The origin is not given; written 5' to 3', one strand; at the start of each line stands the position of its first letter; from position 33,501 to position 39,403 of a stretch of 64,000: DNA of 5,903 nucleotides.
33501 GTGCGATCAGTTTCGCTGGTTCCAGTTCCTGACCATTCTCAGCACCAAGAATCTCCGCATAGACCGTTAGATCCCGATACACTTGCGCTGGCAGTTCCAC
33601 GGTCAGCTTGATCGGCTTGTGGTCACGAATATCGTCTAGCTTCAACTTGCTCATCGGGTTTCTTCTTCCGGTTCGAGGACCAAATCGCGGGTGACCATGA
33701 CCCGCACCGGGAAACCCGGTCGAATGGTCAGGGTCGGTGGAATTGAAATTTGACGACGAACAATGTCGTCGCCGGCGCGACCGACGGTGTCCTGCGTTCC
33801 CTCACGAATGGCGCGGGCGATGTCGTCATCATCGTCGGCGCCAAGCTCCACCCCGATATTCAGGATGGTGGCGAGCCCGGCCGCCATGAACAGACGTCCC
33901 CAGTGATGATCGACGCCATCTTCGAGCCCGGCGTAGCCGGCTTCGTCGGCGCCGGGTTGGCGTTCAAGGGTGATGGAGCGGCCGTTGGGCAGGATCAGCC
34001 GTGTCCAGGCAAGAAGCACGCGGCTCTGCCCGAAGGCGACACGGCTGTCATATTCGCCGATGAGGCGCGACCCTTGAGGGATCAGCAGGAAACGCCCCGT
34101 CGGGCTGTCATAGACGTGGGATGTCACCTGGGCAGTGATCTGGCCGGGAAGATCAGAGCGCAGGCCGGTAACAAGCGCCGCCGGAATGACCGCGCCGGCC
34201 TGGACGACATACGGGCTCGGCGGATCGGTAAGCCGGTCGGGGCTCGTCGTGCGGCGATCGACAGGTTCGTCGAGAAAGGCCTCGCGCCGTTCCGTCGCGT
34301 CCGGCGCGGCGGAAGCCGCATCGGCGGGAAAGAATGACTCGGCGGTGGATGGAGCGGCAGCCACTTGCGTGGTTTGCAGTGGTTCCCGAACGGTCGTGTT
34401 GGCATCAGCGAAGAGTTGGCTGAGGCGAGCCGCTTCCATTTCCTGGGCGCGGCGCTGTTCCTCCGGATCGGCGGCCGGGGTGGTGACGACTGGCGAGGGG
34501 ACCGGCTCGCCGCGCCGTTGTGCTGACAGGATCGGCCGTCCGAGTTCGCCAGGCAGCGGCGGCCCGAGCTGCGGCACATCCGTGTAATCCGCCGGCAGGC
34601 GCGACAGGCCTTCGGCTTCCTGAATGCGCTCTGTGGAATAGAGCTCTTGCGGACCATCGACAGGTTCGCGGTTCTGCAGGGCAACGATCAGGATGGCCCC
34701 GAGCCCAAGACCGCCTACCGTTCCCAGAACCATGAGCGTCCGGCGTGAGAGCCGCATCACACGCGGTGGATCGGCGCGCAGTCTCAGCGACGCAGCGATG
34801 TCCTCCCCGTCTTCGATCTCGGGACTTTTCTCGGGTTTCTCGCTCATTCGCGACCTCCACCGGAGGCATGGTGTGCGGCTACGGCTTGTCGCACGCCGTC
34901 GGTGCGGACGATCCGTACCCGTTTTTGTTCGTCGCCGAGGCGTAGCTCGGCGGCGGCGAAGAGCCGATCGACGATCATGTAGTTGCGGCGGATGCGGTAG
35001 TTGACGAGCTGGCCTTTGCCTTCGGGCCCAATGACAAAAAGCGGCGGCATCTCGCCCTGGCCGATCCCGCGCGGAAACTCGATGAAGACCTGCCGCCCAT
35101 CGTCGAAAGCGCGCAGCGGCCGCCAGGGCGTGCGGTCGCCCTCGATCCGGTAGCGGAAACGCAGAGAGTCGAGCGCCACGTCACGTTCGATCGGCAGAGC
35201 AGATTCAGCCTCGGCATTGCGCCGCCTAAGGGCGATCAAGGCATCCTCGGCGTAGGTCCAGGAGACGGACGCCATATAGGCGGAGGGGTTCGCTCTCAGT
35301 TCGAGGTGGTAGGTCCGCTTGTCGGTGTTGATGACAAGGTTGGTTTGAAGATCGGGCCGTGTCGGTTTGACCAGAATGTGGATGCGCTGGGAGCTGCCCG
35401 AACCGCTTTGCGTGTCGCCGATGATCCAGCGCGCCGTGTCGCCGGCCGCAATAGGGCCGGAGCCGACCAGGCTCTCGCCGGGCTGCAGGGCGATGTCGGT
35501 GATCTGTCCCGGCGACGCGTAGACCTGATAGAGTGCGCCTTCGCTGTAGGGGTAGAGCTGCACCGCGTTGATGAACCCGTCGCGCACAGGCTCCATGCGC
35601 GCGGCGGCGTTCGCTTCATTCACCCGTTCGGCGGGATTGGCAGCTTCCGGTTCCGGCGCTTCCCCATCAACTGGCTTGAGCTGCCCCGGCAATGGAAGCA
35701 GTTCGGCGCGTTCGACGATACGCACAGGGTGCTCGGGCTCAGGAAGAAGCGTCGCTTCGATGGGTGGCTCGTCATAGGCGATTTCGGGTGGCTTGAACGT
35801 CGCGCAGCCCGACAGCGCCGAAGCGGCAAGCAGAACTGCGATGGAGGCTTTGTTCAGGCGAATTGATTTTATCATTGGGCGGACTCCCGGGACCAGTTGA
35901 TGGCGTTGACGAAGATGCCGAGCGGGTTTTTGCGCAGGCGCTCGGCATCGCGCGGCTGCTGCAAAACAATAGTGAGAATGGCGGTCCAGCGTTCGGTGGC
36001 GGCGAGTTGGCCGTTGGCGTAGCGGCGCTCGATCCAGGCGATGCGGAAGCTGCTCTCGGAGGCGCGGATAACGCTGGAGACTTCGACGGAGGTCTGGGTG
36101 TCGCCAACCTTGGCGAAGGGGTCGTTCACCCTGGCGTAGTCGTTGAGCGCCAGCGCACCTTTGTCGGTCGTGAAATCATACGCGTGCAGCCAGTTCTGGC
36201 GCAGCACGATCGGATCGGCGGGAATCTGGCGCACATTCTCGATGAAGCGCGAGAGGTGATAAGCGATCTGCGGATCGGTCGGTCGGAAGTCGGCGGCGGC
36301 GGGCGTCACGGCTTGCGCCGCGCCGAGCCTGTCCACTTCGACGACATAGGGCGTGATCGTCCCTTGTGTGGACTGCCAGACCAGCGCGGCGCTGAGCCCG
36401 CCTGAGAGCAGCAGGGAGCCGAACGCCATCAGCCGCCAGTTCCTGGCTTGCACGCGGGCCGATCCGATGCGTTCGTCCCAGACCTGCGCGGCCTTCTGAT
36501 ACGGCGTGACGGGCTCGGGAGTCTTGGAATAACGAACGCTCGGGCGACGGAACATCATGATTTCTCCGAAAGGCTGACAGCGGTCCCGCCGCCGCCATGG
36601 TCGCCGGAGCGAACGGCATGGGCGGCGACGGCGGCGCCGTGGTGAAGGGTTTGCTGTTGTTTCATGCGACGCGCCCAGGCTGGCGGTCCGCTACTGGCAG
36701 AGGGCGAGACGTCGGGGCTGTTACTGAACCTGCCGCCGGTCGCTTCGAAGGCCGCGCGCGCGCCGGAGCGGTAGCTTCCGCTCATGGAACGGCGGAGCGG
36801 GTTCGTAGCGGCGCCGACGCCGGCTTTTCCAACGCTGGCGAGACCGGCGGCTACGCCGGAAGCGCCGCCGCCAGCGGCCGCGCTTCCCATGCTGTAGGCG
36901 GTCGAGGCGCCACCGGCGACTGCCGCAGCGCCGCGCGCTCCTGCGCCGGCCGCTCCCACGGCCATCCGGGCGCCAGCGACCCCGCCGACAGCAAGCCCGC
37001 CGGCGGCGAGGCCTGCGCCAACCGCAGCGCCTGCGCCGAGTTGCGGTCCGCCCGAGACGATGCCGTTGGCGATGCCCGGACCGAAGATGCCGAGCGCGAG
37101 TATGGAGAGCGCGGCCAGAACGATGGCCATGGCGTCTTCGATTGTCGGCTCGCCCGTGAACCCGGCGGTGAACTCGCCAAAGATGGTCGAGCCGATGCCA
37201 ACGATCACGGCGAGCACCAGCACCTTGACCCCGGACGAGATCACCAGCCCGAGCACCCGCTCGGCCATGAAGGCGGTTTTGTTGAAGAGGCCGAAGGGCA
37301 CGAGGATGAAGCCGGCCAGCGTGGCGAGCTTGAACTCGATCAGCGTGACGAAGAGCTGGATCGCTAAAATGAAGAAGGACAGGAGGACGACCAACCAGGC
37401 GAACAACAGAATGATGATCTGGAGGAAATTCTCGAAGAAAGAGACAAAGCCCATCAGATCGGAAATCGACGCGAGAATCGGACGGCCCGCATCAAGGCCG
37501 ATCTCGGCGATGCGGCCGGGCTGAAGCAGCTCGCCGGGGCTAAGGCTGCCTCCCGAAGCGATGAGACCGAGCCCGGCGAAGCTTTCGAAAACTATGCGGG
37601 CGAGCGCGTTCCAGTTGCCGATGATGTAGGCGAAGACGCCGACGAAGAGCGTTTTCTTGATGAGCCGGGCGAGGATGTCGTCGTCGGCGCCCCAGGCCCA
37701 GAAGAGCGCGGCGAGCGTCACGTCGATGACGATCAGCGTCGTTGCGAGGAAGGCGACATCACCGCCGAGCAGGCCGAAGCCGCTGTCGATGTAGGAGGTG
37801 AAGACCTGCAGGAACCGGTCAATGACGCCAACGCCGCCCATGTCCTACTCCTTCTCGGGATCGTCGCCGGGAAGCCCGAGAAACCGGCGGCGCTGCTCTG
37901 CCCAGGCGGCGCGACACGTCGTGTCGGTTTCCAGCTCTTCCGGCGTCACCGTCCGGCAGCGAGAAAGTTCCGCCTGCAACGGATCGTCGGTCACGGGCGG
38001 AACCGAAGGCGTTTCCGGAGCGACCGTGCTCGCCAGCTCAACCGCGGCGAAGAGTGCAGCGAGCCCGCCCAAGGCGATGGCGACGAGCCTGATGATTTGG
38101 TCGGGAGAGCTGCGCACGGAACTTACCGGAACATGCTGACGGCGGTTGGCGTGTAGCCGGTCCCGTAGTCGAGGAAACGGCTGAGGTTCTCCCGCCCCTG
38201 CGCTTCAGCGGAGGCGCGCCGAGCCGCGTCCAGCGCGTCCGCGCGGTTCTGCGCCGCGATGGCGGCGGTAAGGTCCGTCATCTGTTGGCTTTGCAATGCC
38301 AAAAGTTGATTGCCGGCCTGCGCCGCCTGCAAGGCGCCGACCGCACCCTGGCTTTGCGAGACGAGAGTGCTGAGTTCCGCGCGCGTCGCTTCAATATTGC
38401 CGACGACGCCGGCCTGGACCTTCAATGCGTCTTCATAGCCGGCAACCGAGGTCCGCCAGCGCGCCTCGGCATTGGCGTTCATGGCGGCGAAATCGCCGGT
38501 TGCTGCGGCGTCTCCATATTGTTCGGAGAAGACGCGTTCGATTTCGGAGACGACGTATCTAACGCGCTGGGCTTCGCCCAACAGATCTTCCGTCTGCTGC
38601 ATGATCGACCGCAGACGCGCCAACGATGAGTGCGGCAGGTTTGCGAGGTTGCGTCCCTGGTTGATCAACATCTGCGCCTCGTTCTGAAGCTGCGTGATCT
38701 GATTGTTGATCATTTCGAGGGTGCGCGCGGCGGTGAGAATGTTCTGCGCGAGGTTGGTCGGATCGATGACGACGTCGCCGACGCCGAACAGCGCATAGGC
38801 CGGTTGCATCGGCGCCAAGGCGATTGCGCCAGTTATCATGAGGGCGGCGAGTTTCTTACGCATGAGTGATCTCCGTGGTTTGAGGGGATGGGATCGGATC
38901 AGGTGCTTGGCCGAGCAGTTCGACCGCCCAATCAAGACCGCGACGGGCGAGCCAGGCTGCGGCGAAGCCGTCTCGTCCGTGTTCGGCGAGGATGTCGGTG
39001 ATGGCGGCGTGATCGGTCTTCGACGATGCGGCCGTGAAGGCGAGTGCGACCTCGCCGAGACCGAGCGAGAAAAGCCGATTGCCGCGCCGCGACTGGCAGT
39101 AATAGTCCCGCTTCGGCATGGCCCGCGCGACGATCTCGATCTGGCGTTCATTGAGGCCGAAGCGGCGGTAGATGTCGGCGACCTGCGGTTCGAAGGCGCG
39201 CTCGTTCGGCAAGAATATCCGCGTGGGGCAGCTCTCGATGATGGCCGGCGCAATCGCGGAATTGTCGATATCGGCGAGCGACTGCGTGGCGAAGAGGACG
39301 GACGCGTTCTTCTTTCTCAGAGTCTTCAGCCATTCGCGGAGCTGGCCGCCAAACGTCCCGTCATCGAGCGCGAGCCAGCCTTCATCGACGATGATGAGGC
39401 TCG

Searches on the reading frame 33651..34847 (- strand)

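Call 31: search_protein_families(library=pfam, proteins=[window:33651-34847:-], max_evalue=0.001)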
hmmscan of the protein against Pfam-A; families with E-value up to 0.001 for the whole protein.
window:33651-34847:- (398 aa): 1 family
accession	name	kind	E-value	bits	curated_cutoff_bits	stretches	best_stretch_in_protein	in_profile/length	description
PF03743.19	TrbI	-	1.3e-65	221.2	35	1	214-391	1-188/188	Bacterial conjugation TrbI-like protein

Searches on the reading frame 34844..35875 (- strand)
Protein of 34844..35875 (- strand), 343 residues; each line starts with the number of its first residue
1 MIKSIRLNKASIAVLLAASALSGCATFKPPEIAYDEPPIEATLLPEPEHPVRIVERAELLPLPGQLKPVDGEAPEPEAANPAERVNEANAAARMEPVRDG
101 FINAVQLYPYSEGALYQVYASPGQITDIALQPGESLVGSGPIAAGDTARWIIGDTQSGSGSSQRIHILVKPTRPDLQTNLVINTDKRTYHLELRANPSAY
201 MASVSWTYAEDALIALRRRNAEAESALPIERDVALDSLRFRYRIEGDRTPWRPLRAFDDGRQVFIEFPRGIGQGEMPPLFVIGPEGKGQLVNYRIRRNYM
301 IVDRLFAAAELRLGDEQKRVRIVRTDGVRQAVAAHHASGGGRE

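Call 31: search_protein_families(library=pfam, proteins=[window:34844-35875:-], max_evalue=0.001)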
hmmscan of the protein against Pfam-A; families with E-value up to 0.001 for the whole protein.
window:34844-35875:- (343 aa): 1 family
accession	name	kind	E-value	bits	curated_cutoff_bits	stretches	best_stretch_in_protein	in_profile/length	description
PF03524.21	CagX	-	7.8e-71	238.4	34.2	1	103-325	1-198/198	Conjugal transfer protein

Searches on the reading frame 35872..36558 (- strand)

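Call 31: search_protein_families(library=pfam, proteins=[window:35872-36558:-], max_evalue=0.001)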
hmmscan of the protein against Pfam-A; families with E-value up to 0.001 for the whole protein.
window:35872-36558:- (228 aa): 1 family
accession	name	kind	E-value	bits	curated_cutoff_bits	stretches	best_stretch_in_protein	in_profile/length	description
PF04335.19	VirB8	-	1e-70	238.3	23.2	1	22-225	1-213/213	VirB8 protein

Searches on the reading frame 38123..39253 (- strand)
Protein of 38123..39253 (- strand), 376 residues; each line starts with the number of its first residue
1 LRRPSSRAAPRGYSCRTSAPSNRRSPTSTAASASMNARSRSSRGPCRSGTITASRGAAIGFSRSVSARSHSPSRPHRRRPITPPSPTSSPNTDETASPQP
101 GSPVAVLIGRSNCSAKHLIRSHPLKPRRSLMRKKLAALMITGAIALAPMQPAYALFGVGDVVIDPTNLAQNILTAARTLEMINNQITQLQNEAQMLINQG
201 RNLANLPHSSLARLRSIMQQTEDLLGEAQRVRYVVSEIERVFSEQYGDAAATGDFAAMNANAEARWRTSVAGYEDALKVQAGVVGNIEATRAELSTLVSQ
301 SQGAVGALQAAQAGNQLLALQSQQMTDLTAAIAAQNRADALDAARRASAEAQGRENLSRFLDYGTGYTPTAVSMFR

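Call 31: search_protein_families(library=pfam, proteins=[window:38123-39253:-], max_evalue=0.001)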
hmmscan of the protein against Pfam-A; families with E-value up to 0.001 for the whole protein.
window:38123-39253:- (376 aa): 1 family
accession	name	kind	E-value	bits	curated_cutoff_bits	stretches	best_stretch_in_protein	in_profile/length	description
PF13605.11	DUF4141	-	0.00031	20.5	30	0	161-176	21-36/53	Domain of unknown function (DUF4141)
